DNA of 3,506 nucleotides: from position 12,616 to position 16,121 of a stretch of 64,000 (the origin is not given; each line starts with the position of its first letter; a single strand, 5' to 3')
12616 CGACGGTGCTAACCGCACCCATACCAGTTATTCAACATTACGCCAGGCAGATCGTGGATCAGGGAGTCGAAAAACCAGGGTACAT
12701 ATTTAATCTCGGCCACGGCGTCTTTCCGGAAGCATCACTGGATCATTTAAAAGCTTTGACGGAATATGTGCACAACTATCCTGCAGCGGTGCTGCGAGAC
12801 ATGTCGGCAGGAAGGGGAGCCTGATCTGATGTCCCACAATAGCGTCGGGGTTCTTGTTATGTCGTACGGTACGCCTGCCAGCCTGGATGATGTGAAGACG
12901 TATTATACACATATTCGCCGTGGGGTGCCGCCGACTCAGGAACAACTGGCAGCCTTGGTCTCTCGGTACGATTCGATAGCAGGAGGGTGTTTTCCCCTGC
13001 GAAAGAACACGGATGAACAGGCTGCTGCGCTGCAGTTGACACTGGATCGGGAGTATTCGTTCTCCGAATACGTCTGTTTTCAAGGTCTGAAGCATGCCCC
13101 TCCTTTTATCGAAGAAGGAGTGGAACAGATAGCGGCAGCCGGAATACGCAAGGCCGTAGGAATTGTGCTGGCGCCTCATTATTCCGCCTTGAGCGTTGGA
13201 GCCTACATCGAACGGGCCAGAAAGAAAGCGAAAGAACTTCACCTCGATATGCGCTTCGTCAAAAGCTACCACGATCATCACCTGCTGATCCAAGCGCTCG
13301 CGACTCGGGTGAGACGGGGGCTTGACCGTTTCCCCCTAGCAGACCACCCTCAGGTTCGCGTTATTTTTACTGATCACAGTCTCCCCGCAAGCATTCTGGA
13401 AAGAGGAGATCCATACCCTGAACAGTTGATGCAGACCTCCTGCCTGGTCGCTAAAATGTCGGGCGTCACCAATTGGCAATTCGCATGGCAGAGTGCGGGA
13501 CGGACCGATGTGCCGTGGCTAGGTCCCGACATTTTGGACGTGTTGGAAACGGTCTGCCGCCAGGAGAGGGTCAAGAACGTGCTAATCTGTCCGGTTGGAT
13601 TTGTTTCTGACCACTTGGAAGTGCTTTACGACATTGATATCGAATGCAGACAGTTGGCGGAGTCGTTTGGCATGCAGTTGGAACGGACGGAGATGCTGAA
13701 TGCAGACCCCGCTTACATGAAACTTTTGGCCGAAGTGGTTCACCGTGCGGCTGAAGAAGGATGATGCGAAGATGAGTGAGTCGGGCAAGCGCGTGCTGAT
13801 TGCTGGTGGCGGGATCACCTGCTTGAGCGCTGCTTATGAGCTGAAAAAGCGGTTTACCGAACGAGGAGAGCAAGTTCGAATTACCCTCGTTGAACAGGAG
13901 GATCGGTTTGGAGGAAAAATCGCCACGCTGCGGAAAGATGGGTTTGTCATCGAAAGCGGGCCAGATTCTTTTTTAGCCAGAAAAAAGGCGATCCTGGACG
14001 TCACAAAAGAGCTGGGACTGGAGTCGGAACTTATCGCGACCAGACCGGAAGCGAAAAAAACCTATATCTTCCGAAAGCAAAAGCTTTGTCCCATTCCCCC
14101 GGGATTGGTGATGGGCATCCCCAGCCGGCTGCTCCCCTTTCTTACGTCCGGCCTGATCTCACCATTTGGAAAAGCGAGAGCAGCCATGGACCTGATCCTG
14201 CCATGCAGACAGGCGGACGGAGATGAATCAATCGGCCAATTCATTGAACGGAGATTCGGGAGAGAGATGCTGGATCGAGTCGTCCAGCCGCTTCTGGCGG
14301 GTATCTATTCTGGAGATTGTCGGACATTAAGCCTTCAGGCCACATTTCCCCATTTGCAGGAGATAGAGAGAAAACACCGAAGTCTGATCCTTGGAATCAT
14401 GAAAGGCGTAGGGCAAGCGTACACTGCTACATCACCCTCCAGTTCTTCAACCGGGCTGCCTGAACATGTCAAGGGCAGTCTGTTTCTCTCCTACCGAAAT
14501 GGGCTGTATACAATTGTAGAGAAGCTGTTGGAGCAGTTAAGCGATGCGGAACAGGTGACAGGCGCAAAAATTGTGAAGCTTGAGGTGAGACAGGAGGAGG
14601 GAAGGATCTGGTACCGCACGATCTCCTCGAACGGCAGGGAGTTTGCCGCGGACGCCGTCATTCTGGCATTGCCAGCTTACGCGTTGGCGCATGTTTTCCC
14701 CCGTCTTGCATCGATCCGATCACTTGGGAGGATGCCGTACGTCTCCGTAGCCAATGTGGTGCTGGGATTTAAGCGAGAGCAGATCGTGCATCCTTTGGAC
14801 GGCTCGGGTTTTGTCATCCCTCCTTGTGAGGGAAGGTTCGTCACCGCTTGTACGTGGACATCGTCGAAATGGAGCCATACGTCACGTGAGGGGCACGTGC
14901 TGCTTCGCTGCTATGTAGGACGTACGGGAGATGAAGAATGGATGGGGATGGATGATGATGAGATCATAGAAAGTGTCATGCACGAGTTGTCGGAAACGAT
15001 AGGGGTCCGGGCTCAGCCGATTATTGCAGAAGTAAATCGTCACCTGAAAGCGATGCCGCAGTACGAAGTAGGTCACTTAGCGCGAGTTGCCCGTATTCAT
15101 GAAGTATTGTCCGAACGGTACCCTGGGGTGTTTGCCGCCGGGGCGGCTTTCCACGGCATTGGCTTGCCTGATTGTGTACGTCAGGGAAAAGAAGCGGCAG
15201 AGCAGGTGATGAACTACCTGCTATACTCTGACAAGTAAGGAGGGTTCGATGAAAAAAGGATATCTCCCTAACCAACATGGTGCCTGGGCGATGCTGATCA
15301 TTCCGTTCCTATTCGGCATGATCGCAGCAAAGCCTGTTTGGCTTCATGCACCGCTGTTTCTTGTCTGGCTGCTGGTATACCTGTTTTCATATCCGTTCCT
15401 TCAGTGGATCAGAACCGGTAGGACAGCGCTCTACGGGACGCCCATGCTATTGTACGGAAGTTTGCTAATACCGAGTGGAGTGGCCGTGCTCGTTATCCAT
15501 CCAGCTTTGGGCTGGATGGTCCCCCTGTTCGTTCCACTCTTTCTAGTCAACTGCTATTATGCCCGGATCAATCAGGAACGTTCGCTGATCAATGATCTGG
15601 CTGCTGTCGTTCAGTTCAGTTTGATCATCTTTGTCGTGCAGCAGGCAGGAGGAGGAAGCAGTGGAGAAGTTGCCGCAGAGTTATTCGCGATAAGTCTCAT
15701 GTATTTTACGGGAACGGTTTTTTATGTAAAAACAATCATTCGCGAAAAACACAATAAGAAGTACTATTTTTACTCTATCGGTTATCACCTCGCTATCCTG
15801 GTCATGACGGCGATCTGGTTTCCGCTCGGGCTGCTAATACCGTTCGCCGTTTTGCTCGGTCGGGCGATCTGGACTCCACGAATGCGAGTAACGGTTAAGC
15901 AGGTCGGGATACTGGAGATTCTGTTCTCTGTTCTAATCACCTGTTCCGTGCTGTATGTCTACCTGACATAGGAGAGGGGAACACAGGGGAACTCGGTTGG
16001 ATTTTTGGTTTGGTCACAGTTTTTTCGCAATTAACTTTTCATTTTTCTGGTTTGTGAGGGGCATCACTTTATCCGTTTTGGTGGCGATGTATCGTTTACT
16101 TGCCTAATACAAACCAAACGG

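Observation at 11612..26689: Fnr-type regulon: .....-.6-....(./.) boxes precede seven anaerobic / NO-stress transcription units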

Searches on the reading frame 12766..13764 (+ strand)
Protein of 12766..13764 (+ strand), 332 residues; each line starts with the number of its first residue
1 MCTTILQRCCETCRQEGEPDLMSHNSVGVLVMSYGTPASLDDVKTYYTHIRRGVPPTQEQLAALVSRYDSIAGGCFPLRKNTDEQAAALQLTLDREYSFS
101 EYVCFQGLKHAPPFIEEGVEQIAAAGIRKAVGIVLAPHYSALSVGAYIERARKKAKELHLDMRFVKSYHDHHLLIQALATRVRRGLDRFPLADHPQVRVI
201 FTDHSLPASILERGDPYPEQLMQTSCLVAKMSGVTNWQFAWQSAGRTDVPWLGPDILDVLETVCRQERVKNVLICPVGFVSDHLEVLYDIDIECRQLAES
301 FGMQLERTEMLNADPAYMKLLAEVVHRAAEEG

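Call 8: search_protein_families(library=pfam, proteins=[window:12766-13764:+])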
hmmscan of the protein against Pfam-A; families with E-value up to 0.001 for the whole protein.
window:12766-13764:+ (332 aa): 1 family
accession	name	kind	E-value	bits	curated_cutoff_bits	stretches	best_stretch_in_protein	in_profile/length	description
PF00762.24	Ferrochelatase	-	2.8e-78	263.6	27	1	27-328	2-316/317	Ferrochelatase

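Call 70: find_homologous_proteins(query=window:12829-13764:+, max_evalue=1e-30)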
Query window:12829-13764:+ (311 aa): 7889 proteins with E <= 1e-30 among 8000 candidates; the best 120 are listed.
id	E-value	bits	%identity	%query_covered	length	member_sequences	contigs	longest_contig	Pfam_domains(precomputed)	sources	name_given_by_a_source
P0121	1.4e-207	706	100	100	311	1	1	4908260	PF00762.25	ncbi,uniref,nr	ncbi:ferrochelatase [Brevibacillus humidisoli]|uniref:ferrochelatase n=1 Tax=Brevibacillus humidisol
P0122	1.3e-153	529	75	100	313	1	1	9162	PF00762.25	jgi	jgi:ferrochelatase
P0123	2.1e-147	508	73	100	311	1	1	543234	PF00762.25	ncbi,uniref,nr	ncbi:ferrochelatase [Brevibacillus sp. SYP-B805]|uniref:ferrochelatase n=1 Tax=Brevibacillus sp. SYP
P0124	7.7e-137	474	70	99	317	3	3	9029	PF00762.25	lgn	-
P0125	8.4e-133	460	64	100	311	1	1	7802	PF00762.25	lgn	-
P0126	8.4e-133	460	70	97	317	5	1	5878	PF00762.25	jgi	jgi:ferrochelatase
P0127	1.0e-130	454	65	97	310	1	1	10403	PF00762.25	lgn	-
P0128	1.2e-129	450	66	98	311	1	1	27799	PF00762.25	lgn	-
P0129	5.7e-128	445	64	99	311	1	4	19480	PF00762.25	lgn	-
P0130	7.4e-128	444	64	99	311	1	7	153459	PF00762.25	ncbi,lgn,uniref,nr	ncbi:ferrochelatase [Paenibacillus sp. 32O-W]|uniref:ferrochelatase n=1 Tax=Paenibacillus sp. 32O-W 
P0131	1.4e-127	443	64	99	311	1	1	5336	PF00762.25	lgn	-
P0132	1.6e-127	443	64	99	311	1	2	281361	PF00762.25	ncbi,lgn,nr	ncbi:ferrochelatase [Chlamydia abortus]|nr:ferrochelatase [Chlamydia abortus]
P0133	2.1e-127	443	64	99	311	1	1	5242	PF00762.25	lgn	-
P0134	2.1e-127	443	64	99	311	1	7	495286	PF00762.25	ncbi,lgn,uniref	ncbi:ferrochelatase [Paenibacillus sp. SAFN-117]|uniref:ferrochelatase n=1 Tax=Paenibacillus sp. SAF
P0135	2.7e-127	442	64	99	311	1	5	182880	PF00762.25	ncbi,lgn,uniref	ncbi:ferrochelatase [Paenibacillus residui]|uniref:Coproporphyrin III ferrochelatase n=1 Tax=Paeniba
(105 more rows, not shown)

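Call 71: find_encoding_contigs(protein=P0123, flank=6000, max_places=1)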
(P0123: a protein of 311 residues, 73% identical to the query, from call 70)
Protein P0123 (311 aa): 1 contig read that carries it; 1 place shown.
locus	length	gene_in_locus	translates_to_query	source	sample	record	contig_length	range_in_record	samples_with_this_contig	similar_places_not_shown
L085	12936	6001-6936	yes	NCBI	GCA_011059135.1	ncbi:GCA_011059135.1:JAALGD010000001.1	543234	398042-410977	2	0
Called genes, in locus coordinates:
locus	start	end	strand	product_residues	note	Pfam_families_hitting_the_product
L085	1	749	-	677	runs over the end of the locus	PF02743:dCache_1, PF22673:MCP-like_PDC_1, PF17201:Cache_3-Cache_2, PF00672:HAMP, PF00015:MCPsignal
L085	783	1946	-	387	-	PF00083:Sugar_tr, PF07690:MFS_1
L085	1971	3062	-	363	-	PF00285:Citrate_synt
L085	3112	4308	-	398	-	PF02771:Acyl-CoA_dh_N, PF02770:Acyl-CoA_dh_M, PF00441:Acyl-CoA_dh_1, PF08028:Acyl-CoA_dh_2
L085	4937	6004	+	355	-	PF01208:URO-D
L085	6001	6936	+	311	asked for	PF00762:Ferrochelatase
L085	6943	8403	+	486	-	PF01266:DAO (weak), PF01593:Amino_oxidase, PF13450:NAD_binding_8, PF13454:NAD_binding_9 (faint)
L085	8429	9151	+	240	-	PF14256:YwiC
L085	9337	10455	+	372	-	PF04055:Radical_SAM, PF13186:SPASM (weak)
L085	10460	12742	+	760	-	PF22085:NorB_cytochrome_c-like, PF00115:COX1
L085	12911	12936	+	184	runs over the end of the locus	PF01814:Hemerythrin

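Call 72: find_encoding_contigs(protein=P0122, flank=8000, max_places=1)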
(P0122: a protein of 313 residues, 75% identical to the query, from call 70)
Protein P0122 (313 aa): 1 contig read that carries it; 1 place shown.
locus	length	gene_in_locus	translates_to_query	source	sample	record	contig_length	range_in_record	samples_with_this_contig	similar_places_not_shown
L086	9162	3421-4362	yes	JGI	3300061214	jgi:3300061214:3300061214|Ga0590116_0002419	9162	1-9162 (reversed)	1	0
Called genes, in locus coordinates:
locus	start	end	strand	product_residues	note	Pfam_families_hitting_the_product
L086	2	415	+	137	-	?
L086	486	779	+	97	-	PF06127:Mpo1-like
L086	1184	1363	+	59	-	PF14174:YycC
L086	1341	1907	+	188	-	PF14595:Thioredoxin_9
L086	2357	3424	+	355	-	PF01208:URO-D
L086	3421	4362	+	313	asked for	PF00762:Ferrochelatase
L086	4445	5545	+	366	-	PF04055:Radical_SAM, PF13186:SPASM (weak)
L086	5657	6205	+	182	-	PF01814:Hemerythrin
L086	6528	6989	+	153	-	PF00116:COX2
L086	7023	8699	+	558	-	PF00115:COX1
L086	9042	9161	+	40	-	?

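Call 73: find_encoding_contigs(protein=P0124, flank=8000, max_places=1)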
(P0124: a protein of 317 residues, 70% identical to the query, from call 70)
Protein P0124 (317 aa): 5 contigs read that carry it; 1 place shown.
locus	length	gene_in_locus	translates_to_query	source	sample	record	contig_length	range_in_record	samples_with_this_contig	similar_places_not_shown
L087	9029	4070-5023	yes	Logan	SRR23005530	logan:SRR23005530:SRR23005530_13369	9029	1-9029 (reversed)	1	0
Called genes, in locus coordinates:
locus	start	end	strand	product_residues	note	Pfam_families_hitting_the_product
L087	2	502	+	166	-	?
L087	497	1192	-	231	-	PF00027:cNMP_binding, PF13545:HTH_Crp_2 (weak)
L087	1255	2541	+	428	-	PF00202:Aminotran_3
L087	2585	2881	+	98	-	-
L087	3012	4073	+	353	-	PF01208:URO-D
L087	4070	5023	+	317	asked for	PF00762:Ferrochelatase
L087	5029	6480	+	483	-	PF01266:DAO, PF01593:Amino_oxidase, PF13450:NAD_binding_8, PF13454:NAD_binding_9 (faint)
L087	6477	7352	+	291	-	PF00849:PseudoU_synth_2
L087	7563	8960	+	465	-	PF20918:SPOCS_spoVID-N, PF01476:LysM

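Call 88: find_encoding_contigs(protein=P0128, flank=5000, max_places=1)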
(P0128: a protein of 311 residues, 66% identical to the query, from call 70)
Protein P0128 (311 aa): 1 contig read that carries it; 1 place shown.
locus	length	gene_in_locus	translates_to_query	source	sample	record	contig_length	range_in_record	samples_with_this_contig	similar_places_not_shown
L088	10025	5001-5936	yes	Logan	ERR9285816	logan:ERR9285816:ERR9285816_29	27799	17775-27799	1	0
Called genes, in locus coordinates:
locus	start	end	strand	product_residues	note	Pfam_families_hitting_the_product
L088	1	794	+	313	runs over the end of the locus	PF01379:Porphobil_deam, PF03900:Porphobil_deamC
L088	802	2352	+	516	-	PF00590:TP_methylase, PF02602:HEM4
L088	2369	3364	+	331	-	PF00490:ALAD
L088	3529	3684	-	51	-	-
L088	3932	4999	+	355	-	PF01208:URO-D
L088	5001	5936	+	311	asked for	PF00762:Ferrochelatase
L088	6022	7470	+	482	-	PF01266:DAO (faint), PF13450:NAD_binding_8, PF13454:NAD_binding_9 (faint), PF01593:Amino_oxidase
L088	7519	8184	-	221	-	PF00027:cNMP_binding, PF13545:HTH_Crp_2 (weak)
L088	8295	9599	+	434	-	PF00202:Aminotran_3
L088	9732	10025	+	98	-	?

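Call 89: find_encoding_contigs(protein=P0130, flank=5000, max_places=1)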
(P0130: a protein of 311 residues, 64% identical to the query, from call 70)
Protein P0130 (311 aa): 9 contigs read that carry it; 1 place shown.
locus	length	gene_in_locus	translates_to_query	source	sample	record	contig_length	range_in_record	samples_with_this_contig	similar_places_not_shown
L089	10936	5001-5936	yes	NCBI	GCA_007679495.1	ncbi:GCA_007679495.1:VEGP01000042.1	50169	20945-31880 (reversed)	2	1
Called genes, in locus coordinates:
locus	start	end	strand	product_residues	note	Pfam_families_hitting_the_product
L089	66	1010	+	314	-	PF01379:Porphobil_deam, PF03900:Porphobil_deamC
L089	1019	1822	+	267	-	PF02602:HEM4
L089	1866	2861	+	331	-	PF00490:ALAD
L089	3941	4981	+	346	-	PF01208:URO-D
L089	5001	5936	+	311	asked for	PF00762:Ferrochelatase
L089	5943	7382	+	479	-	PF01266:DAO (weak), PF01593:Amino_oxidase, PF07992:Pyr_redox_2 (faint), PF13450:NAD_binding_8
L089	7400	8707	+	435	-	PF00202:Aminotran_3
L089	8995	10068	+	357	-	PF00849:PseudoU_synth_2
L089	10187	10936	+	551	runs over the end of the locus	PF20918:SPOCS_spoVID-N, PF01476:LysM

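Call 90: find_encoding_contigs(protein=P0127, flank=5000, max_places=1)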
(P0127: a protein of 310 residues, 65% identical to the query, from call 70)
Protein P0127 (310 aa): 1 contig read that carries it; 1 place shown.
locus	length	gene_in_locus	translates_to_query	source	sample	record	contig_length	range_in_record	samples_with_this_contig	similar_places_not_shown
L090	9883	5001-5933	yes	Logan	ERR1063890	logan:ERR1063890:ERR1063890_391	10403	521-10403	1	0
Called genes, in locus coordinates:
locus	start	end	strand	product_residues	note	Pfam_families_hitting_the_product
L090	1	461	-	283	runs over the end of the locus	PF07987:DUF1775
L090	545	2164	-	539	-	PF04234:CopC, PF05425:CopD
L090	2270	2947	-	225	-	PF00072:Response_reg, PF00196:GerE, PF04545:Sigma70_r4, PF08281:Sigma70_r4_2 (weak)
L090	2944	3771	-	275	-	PF07730:HisKA_3 (weak), PF02518:HATPase_c (weak)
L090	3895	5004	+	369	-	PF01208:URO-D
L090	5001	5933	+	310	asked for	PF00762:Ferrochelatase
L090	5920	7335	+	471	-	PF01266:DAO, PF07992:Pyr_redox_2 (faint), PF13450:NAD_binding_8, PF13454:NAD_binding_9 (faint), PF01593:Amino_oxidase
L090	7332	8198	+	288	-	PF00849:PseudoU_synth_2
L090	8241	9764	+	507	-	PF20918:SPOCS_spoVID-N, PF01476:LysM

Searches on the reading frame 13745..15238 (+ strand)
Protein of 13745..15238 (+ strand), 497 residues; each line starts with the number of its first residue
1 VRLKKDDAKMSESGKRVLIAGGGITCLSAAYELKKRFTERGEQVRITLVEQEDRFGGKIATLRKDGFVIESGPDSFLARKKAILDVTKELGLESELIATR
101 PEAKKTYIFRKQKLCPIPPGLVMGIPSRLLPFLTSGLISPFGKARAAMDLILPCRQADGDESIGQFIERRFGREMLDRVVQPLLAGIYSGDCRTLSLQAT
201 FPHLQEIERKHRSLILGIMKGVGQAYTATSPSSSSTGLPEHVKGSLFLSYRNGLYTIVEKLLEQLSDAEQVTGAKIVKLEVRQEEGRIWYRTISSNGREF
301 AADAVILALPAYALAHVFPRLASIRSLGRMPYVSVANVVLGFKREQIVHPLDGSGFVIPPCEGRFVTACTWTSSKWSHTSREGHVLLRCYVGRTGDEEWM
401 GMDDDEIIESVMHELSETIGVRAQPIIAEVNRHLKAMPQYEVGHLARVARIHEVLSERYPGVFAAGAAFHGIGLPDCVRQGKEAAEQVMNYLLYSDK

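Call 8: search_protein_families(library=pfam, proteins=[window:13745-15238:+])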
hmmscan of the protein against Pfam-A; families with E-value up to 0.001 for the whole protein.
window:13745-15238:+ (497 aa): 4 families
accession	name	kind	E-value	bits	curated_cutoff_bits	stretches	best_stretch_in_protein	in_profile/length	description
PF01593.30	Amino_oxidase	-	4.7e-56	191.4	19.8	1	27-489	4-443/443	Flavin containing amine oxidoreductase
PF13450.12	NAD_binding_8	-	1e-09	39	21.9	1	19-88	1-66/68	NAD(P)-binding Rossmann-like domain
PF01266.30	DAO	-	3.9e-09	36.9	27.9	1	16-57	1-36/353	FAD dependent oxidoreductase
PF13454.12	NAD_binding_9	-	2.6e-05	24.7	21.8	0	19-60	2-41/155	FAD-NAD(P)-binding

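Call 22: search_protein_families(library=ncbifam, proteins=[window:13745-15238:+])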
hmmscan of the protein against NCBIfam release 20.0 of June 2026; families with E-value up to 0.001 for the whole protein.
window:13745-15238:+ (497 aa): 20 families
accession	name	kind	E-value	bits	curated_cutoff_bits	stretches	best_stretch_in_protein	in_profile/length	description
NF008845.0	PRK11883.1-5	equivalog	1.8e-153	511.2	560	1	13-492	3-465/468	protoporphyrinogen oxidase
TIGR00562.1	proto_IX_ox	equivalog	7.7e-103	344.6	97.85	1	15-492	3-468/470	protoporphyrinogen oxidase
NF009081.0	PRK12416.1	equivalog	9e-83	278.7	702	1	15-493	2-462/466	protoporphyrinogen oxidase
NF008841.0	PRK11883.1-1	equivalog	2e-74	251.2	517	1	15-490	4-449/453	protoporphyrinogen oxidase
NF008843.0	PRK11883.1-3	equivalog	4.3e-26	92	406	1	15-480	2-414/424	protoporphyrinogen oxidase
NF005560.0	PRK07233.1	equivalog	2.1e-19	69.7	252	2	16-196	2-168/435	hypothetical protein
NF005547.0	PRK07208.1-3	equivalog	2.9e-15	56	380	1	13-466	3-417/465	hypothetical protein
NF005548.0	PRK07208.1-4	equivalog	4.7e-13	48.6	389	1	15-113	4-93/488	hypothetical protein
TIGR03467.1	HpnE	equivalog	4.6e-12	46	283.05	2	17-189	1-171/430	hydroxysqualene dehydroxylase HpnE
NF005545.0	PRK07208.1-1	equivalog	5e-11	41.7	451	1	15-466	8-437/504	hypothetical protein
NF009410.0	PRK12771.1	subfamily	3.4e-08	32.5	516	1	8-58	132-176/566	NAD(P)-binding protein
TIGR02734.1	crtI_fam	subfamily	1.3e-07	30.7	238.1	1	18-77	2-55/504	phytoene desaturase family protein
NF005549.0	PRK07208.1-5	equivalog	1.3e-06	27.2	587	1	15-89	5-77/534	hypothetical protein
NF005546.0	PRK07208.1-2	equivalog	4.4e-06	25.6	418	1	14-87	4-72/527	hypothetical protein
TIGR02731.1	phytoene_desat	equivalog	7.1e-06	25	569.4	0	16-96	1-76/453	15-cis-phytoene desaturase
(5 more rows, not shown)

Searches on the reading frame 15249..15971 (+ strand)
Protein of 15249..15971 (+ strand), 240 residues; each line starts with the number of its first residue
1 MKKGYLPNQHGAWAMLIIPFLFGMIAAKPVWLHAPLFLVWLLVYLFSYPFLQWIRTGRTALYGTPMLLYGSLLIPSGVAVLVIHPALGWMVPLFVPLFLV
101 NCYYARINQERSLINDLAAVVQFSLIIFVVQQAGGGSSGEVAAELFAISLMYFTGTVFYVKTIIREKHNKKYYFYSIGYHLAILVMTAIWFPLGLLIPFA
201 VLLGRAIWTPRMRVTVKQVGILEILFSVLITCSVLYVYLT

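Call 8: search_protein_families(library=pfam, proteins=[window:15249-15971:+])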
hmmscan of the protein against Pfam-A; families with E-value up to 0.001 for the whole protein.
window:15249-15971:+ (240 aa): 1 family
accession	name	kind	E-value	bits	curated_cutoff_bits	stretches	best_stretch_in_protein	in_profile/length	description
PF14256.11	YwiC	-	2.5e-42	144.6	25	1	6-130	1-125/126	YwiC-like protein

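Call 22: search_protein_families(library=ncbifam, proteins=[window:15249-15971:+])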
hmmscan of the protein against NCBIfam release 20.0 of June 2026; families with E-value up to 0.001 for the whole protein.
window:15249-15971:+ (240 aa): 0 families
